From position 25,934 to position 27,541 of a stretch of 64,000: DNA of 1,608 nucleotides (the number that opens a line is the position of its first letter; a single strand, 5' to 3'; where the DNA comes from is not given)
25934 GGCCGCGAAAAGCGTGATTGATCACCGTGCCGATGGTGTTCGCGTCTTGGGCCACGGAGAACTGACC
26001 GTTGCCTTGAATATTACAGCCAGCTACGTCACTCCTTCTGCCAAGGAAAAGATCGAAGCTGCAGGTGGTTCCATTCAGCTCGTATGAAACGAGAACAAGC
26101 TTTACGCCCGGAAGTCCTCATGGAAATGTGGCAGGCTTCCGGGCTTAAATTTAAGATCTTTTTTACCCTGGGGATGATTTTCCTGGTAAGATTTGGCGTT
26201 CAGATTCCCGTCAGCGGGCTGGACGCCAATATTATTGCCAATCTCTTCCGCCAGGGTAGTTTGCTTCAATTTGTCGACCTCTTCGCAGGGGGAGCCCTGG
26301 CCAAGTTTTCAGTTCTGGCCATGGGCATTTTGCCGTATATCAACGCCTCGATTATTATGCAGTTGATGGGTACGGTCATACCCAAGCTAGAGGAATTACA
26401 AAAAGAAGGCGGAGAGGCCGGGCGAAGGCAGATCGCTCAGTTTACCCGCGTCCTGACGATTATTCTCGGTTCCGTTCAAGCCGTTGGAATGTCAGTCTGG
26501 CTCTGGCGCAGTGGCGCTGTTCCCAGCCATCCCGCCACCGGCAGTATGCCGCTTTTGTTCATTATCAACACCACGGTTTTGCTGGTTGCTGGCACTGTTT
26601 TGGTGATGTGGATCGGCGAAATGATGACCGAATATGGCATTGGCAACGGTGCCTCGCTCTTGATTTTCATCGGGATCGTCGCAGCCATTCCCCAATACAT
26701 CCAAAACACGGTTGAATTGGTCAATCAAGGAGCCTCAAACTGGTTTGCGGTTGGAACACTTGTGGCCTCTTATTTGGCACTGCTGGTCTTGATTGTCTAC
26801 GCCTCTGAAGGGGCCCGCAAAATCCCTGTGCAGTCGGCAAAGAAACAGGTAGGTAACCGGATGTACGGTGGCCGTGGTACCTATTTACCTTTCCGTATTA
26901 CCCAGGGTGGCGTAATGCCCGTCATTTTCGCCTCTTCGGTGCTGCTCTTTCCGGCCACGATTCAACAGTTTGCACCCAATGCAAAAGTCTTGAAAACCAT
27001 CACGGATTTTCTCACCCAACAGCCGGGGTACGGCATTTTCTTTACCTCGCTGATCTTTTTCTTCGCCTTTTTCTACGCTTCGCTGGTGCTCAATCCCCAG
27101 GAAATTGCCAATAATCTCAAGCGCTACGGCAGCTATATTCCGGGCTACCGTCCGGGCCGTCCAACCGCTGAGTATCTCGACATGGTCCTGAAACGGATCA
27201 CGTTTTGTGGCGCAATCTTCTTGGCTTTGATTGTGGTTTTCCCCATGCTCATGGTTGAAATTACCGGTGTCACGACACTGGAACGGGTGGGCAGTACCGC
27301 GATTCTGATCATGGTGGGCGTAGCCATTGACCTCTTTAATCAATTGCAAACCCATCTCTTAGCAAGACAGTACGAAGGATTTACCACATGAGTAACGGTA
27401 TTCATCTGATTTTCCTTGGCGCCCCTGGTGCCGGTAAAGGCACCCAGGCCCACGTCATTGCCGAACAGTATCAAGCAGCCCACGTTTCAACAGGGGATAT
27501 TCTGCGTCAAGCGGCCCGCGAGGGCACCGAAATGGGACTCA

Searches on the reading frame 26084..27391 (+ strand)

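Call 64: search_protein_families(library=pfam, max_evalue=0.001, proteins=[window:26084-27391:+])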
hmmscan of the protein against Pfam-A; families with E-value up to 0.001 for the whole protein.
window:26084-27391:+ (435 aa): 1 family
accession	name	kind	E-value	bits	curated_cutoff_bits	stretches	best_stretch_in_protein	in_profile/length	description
PF00344.25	SecY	-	1.8e-101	340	32.2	1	76-417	1-305/306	SecY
